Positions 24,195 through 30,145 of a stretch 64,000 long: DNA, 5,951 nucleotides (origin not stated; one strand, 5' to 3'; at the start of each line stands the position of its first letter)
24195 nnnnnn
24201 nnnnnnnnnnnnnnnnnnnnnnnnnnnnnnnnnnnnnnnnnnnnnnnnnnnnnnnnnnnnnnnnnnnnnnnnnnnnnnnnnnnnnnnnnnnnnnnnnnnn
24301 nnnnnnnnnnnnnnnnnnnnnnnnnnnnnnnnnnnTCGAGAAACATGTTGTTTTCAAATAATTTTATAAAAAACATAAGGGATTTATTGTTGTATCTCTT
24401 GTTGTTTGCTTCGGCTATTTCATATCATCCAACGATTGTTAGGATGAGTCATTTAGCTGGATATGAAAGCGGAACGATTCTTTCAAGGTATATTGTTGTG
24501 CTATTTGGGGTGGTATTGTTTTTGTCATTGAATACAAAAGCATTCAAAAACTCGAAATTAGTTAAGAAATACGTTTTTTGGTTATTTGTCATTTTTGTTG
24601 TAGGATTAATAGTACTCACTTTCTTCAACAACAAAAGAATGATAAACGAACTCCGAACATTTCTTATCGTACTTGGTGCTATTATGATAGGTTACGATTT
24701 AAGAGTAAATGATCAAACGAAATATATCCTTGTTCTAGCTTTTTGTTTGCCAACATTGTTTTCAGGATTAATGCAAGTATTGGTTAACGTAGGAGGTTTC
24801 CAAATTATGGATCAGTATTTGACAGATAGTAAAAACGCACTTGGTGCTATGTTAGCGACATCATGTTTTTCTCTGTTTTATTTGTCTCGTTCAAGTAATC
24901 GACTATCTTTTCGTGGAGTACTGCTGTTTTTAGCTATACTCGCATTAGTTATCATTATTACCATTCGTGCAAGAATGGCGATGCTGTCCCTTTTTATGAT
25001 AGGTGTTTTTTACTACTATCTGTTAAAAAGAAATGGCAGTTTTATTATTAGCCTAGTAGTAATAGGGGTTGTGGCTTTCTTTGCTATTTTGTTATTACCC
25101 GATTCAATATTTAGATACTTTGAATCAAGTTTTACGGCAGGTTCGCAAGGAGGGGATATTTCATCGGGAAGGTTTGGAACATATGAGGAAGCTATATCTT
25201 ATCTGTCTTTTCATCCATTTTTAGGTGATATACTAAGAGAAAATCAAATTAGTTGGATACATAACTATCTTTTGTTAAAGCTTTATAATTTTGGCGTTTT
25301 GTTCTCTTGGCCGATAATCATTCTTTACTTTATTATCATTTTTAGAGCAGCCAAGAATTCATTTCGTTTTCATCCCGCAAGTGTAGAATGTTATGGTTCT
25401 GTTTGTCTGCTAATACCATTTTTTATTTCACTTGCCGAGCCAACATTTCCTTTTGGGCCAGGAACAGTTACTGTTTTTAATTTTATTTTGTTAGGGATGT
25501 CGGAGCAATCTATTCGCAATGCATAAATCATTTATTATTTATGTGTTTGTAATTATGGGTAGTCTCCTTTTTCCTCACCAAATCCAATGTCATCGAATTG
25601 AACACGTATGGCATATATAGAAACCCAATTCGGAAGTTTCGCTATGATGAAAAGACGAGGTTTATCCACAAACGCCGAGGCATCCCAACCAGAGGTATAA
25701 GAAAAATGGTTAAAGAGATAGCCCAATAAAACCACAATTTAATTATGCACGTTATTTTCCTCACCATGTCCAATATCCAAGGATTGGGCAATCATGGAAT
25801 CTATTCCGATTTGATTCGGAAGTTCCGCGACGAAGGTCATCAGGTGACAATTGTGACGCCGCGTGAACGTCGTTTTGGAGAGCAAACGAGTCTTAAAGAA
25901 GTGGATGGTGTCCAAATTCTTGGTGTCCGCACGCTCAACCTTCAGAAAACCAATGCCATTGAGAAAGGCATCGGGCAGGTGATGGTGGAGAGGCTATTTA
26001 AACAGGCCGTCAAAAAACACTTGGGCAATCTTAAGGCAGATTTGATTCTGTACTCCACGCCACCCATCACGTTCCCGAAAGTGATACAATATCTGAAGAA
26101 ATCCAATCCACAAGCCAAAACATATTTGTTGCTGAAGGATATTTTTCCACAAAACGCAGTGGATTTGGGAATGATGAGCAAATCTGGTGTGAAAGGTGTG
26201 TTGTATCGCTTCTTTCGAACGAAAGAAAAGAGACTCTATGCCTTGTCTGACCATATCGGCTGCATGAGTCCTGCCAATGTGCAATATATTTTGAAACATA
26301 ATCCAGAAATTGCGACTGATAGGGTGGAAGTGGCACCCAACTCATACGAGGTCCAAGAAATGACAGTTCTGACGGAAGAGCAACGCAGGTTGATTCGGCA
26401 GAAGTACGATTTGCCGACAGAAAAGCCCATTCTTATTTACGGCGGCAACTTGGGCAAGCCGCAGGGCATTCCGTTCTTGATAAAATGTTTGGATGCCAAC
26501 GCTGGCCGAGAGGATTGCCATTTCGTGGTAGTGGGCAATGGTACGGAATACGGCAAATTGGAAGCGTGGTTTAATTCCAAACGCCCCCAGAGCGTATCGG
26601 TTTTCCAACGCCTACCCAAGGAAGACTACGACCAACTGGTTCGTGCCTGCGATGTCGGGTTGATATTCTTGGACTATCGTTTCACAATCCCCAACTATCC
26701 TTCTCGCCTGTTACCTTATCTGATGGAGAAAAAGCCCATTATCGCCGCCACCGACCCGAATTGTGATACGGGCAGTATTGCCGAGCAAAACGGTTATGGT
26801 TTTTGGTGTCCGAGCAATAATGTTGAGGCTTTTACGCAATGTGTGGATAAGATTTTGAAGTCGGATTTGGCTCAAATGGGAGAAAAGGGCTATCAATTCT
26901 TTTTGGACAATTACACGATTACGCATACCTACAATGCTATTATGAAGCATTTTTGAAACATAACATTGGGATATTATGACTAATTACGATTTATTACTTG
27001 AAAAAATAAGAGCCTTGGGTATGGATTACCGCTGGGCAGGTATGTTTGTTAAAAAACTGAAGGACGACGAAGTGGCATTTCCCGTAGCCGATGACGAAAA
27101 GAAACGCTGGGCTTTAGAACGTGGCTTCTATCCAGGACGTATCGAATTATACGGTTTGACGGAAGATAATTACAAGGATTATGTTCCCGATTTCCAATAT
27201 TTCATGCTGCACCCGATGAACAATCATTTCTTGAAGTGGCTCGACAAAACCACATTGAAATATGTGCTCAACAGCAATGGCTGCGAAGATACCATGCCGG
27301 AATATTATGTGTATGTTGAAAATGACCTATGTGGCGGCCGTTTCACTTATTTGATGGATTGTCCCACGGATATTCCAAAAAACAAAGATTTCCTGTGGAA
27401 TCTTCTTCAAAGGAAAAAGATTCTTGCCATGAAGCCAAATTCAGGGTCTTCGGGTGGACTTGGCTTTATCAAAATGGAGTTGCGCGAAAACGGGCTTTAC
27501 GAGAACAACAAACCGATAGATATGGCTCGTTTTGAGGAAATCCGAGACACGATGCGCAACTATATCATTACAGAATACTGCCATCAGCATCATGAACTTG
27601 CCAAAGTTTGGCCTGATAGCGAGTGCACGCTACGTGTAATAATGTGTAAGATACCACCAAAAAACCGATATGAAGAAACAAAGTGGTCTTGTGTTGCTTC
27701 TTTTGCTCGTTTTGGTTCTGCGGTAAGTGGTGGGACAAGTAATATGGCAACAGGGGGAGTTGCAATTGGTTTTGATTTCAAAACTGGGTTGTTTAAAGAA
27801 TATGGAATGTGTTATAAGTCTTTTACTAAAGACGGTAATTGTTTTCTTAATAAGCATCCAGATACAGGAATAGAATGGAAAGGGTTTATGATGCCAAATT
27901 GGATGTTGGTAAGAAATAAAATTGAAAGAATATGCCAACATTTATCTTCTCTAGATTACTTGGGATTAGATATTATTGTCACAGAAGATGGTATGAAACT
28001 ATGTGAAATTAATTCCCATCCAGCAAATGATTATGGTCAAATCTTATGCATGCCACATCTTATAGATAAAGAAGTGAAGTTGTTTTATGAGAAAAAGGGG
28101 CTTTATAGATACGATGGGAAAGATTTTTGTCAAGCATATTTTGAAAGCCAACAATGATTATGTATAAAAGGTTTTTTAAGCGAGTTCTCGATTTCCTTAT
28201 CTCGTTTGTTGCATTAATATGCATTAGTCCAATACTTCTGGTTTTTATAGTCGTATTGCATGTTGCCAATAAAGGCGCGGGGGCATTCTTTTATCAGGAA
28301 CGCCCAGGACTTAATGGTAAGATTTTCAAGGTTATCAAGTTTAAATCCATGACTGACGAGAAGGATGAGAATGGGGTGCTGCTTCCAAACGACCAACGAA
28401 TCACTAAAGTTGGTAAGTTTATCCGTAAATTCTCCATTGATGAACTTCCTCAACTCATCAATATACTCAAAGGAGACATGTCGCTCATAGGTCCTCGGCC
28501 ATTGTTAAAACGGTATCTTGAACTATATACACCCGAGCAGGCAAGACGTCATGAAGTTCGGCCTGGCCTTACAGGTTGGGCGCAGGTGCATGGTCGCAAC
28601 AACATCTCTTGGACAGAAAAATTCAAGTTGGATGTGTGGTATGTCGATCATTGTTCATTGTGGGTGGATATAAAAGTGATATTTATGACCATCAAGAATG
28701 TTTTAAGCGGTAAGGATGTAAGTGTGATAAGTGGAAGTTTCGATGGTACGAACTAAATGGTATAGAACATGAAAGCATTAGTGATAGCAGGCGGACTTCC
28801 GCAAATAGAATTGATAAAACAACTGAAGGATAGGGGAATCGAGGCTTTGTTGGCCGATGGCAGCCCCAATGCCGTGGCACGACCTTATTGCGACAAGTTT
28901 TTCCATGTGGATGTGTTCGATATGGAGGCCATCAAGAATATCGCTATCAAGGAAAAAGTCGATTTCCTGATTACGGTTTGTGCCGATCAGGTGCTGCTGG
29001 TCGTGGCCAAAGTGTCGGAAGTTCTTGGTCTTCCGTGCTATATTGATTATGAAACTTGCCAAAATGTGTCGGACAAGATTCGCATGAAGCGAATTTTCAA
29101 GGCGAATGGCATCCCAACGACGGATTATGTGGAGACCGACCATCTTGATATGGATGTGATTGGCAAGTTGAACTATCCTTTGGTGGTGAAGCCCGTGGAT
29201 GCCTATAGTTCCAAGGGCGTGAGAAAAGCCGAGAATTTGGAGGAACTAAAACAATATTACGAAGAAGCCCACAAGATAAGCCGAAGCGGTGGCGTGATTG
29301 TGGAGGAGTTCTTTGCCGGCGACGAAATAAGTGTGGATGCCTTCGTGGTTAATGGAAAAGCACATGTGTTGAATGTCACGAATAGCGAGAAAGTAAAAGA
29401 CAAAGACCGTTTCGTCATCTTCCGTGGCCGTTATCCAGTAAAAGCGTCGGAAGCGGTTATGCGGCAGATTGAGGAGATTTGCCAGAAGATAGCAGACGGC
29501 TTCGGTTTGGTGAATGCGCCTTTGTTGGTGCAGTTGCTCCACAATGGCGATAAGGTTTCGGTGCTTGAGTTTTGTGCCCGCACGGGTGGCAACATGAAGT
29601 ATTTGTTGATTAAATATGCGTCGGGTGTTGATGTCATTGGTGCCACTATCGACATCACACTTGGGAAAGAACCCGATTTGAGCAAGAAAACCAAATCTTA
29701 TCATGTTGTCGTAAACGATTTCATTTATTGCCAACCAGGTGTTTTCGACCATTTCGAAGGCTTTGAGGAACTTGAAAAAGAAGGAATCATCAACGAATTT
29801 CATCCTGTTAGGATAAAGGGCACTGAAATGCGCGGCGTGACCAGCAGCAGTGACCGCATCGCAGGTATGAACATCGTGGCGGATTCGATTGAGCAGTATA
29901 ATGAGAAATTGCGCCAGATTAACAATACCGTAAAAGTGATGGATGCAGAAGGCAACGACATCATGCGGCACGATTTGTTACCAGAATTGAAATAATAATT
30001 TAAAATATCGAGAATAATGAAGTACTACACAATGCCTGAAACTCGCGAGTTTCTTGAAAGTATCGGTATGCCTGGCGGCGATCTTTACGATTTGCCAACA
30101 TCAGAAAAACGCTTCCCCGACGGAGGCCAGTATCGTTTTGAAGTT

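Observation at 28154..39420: Seven-gene organic-acid pathway wedged between the initiating transferase and its aminotransferase partner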

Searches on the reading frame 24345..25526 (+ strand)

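Call 8: search_protein_families(library=pfam, proteins=[window:24345-25526:+], max_evalue=0.001)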
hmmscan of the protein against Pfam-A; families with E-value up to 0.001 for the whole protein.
window:24345-25526:+ (393 aa): 1 family
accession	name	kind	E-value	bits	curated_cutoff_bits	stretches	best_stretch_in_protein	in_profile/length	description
PF04932.20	Wzy_C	-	5.2e-09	36.5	31.7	1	196-294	2-102/149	O-Antigen ligase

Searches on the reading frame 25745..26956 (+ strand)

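Call 9: search_protein_families(library=pfam, proteins=[window:25745-26956:+], max_evalue=0.001)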
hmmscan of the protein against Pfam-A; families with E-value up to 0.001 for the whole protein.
window:25745-26956:+ (403 aa): 4 families
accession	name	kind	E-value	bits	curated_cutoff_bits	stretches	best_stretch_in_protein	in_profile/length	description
PF00534.26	Glycos_transf_1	-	1.7e-13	50.9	26.4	1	214-384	2-171/172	Glycosyl transferases group 1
PF13692.12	Glyco_trans_1_4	-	1e-08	36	27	1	228-372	2-141/142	Glycosyl transferases group 1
PF13439.12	Glyco_transf_4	-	2e-06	28.4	28.5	1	22-201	10-166/170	Glycosyltransferase Family 4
PF13579.12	Glyco_trans_4_4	-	3.5e-05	24.6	29.7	1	22-199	9-157/158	Glycosyl transferase 4-like domain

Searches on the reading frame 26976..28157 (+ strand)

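Call 9: search_protein_families(library=pfam, proteins=[window:26976-28157:+], max_evalue=0.001)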
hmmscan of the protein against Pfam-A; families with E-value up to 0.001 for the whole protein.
window:26976-28157:+ (393 aa): 2 families
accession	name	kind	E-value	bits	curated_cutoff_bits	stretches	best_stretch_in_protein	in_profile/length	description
PF14397.11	ATPgrasp_ST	-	1.1e-22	81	31.4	1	147-356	62-263/278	Sugar-transfer associated ATP-grasp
PF14398.11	ATPgrasp_YheCD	-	1.1e-06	28.5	26.8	0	135-266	36-166/255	YheC/D like ATP-grasp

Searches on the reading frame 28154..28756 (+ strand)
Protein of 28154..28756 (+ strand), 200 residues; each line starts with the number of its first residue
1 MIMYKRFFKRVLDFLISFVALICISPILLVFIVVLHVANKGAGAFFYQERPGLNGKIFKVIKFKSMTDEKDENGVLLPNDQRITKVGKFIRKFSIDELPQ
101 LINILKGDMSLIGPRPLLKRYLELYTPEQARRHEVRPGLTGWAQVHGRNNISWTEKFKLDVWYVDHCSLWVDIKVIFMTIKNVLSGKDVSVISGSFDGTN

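Call 3: search_protein_families(library=pfam, proteins=[window:28154-28756:+], max_evalue=0.01)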
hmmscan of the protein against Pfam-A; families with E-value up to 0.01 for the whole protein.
window:28154-28756:+ (200 aa): 1 family
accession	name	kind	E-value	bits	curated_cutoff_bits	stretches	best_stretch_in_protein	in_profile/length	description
PF02397.22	Bac_transf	-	6.2e-67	225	27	1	9-184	1-178/179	Bacterial sugar transferase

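Call 4: search_protein_families(library=ncbifam, proteins=[window:28154-28756:+], max_evalue=0.01)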
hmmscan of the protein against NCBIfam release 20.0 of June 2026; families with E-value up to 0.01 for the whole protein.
window:28154-28756:+ (200 aa): 10 families
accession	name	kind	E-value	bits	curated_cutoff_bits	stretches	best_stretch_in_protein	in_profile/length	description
TIGR03025.1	EPS_sugtrans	subfamily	6.7e-78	262.9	295.55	1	5-188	254-443/445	exopolysaccharide biosynthesis polyprenyl glycosylphosphotransferase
TIGR03023.1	WcaJ_sugtrans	equivalog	2.2e-64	218.5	410.75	1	4-187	258-450/453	undecaprenyl-phosphate glucose phosphotransferase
TIGR03022.1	WbaP_sugtrans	subfamily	6.9e-59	200.3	403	2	77-187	343-453/456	undecaprenyl-phosphate galactose phosphotransferase WbaP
TIGR03013.1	EpsB_2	subfamily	9.2e-50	170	393.35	1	4-187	250-440/443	TIGR03013 family XrtA/PEP-CTERM system glycosyltransferase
NF041877.1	EPS_EpsZ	equivalog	9.6e-49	166.2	800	1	8-189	265-458/459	exopolysaccharide biosynthesis polyisoprenyl-phosphate hexose-1-phosphate transferase EpsZ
NF052601.1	undeca_RfbP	equivalog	7.3e-48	162.9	330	2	77-188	129-240/244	undecaprenyl-phosphate galactose phosphotransferase family protein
NF007518.0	PRK10124.1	equivalog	1.2e-42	146.2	684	1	6-181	271-455/464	undecaprenyl-phosphate glucose phosphotransferase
NF050817.1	PolSacchBiosHfsE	equivalog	7.9e-41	140.2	750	1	6-186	269-462/467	polysaccharide biosynthesis protein HfsE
NF011751.0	PRK15204.1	equivalog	1.1e-40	139.6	907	1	5-185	276-471/476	undecaprenyl-phosphate galactose phosphotransferase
NF045514.1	glycotran_HepC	equivalog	4.3e-26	91.6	140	1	6-117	114-212/220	heterocyst development glycosyltransferase HepC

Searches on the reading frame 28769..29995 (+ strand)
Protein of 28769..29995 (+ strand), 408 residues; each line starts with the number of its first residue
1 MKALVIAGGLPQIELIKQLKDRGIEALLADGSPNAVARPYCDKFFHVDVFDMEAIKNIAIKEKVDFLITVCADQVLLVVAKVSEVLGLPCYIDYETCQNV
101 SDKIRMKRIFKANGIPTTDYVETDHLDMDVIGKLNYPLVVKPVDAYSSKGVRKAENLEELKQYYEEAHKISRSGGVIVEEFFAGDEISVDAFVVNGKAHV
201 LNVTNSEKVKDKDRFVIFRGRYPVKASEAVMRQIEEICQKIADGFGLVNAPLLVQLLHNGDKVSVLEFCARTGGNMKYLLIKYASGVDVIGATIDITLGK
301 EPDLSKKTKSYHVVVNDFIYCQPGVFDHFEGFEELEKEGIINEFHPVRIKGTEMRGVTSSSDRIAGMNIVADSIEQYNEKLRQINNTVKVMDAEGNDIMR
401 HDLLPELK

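Call 3: search_protein_families(library=pfam, proteins=[window:28769-29995:+], max_evalue=0.01)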
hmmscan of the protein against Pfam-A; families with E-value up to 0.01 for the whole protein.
window:28769-29995:+ (408 aa): 11 families
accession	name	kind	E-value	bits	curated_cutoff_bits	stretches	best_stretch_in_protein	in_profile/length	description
PF13535.11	ATP-grasp_4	-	4.4e-16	59.4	27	1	135-274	2-155/160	ATP-grasp domain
PF07478.18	Dala_Dala_lig_C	-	3.5e-13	49.9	24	1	118-227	10-120/204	D-ala D-ala ligase C-terminus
PF02655.19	ATP-grasp_3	-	2.2e-11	44.5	23.2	1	100-272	1-157/160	ATP-grasp domain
PF01071.24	GARS_A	-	7.8e-11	42.6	27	1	102-273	2-190/194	Phosphoribosylglycinamide synthetase, ATP-grasp (A) domain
PF02222.28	ATP-grasp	-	5.8e-09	36.3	27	1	110-272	3-163/179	ATP-grasp domain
PF15632.11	ATPgrasp_Ter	-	1.6e-07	31.6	29.1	1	176-313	5-125/131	ATP-grasp in the biosynthetic pathway with Ter operon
PF02786.22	CPSase_L_D2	-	9e-06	25.8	19.8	1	113-300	15-206/211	Carbamoyl-phosphate synthase L chain, ATP binding domain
PF18130.6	ATPgrasp_N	-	4e-05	24.5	27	1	34-89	21-80/81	ATP-grasp N-terminal domain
PF18603.7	LAL_C2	-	4.7e-05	24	29.4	1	318-390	2-75/78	L-amino acid ligase C-terminal domain 2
PF21360.3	PylC-like_N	-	8.4e-05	23.1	27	1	5-83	3-85/96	PylC-like, N-terminal domain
PF17623.7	B277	-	0.0026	17.4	27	1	149-214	12-77/277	Domain of unknown function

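Call 4: search_protein_families(library=ncbifam, proteins=[window:28769-29995:+], max_evalue=0.01)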
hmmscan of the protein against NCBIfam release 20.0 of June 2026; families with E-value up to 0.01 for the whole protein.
window:28769-29995:+ (408 aa): 60 families (the best 25 are shown)
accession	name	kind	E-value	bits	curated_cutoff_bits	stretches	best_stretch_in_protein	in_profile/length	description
NF002563.0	PRK02186.1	subfamily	1.4e-33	116.2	625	1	51-391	57-395/890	argininosuccinate lyase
NF053643.1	Ddl_archaea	equivalog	1.7e-21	76.6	500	1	17-313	16-313/367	putative pseudomurein biosynthesis ATP-grasp protein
TIGR03909.1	pyrrolys_PylC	equivalog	3.8e-21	75.2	248.3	1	5-291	4-271/374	3-methylornithine--L-lysine ligase PylC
TIGR01369.1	CPSaseII_lrg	equivalog_domain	1.6e-19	69.1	1027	1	13-307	578-874/1052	carbamoyl-phosphate synthase (glutamine-hydrolyzing) large subunit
NF005543.0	PRK07206.1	subfamily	4.4e-18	65.2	302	1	51-337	58-357/416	hypothetical protein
TIGR01205.1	D_ala_D_alaTIGR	subfamily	4.1e-17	62.1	245.65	1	99-232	103-238/318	D-alanine--D-alanine ligase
NF002527.0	PRK01966.1-3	equivalog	9.1e-16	58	310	1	93-234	109-253/332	D-alanine--D-alanine ligase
NF003671.0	PRK05294.1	equivalog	1.4e-15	56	599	1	14-304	576-868/1058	carbamoyl-phosphate synthase large subunit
NF002378.0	PRK01372.1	subfamily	2.3e-14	52.8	243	1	102-224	100-214/305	D-alanine--D-alanine ligase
NF009406.0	PRK12767.1-5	equivalog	4.1e-14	52.4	271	1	52-288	60-284/327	carbamoyl phosphate synthase-like protein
TIGR01142.1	purT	equivalog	3.5e-12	45.9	502.15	1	7-271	6-271/380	phosphoribosylglycinamide formyltransferase 2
NF009403.0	PRK12767.1-2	equivalog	6.5e-12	45.3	286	1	1-216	1-217/342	carbamoyl phosphate synthase-like protein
NF006766.0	PRK09288.1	equivalog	7.8e-12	44.6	339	1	12-265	24-278/396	formate-dependent phosphoribosylglycinamide formyltransferase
NF009405.0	PRK12767.1-4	equivalog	1.2e-11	44.2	390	1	19-275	22-269/320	carbamoyl phosphate synthase-like protein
TIGR00877.1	purD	equivalog_domain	3.2e-11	42.7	288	1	38-299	39-321/425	phosphoribosylamine--glycine ligase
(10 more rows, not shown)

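Call 21: search_solved_structures(query=window:28769-29995:+, max_evalue=0.001)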
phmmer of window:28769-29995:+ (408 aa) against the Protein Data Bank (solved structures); distinct sequences matched with E-value up to 0.001: 34.
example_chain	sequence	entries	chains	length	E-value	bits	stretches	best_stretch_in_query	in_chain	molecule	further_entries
3vot_A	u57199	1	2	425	1.5e-18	70.2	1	44-340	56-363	L-amino acid ligase, BL00235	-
4dim_A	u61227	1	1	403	2.8e-16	62.7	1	3-389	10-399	Phosphoribosylglycinamide synthetase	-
4wd3_A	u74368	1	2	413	2e-10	43.4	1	48-365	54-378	L-amino acid ligase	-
8evy_B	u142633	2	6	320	6.9e-10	41.7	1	100-247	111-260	D-alanine--D-alanine ligase B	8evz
5dot_A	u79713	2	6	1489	1.5e-09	40.5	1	121-322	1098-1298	Carbamoyl-phosphate synthase [ammonia], mitochondrial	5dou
6uel_A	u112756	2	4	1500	1.5e-09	40.5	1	121-322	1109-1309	Carbamoyl-phosphate synthase [ammonia], mitochondrial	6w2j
2yrw_A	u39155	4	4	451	7.7e-09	38.2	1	42-308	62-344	Phosphoribosylglycinamide synthetase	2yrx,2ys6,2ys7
2pn1_A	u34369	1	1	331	8.2e-09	38.1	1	27-276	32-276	Carbamoylphosphate synthase large subunit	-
4ffl_A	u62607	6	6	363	7.9e-08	34.9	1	2-118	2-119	PylC | Putative uncharacterized protein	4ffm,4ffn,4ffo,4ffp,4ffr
3r23_A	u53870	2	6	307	1.3e-07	34.2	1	85-197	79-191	D-alanine--D-alanine ligase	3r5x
1kj8_A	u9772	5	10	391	6e-07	32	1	14-264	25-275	phosphoribosylglycinamide formyltransferase 2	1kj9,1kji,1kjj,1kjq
1eyz_A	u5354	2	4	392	6e-07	32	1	14-264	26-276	PHOSPHORIBOSYLGLYCINAMIDE FORMYLTRANSFERASE 2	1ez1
1bxr_A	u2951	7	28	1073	6.1e-07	31.9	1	19-194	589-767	CARBAMOYL-PHOSPHATE SYNTHASE | CARBAMOYL PHOSPHATE SYNTHETASE: LARGE SUBUNIT | CARBAMOYL PHOSPHATE SYNTHETASE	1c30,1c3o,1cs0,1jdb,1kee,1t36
2xcl_A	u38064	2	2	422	7.8e-07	31.6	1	102-315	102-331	PHOSPHORIBOSYLAMINE--GLYCINE LIGASE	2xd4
8fff_A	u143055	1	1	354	9.2e-07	31.4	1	96-189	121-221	D-alanine--D-alanine ligase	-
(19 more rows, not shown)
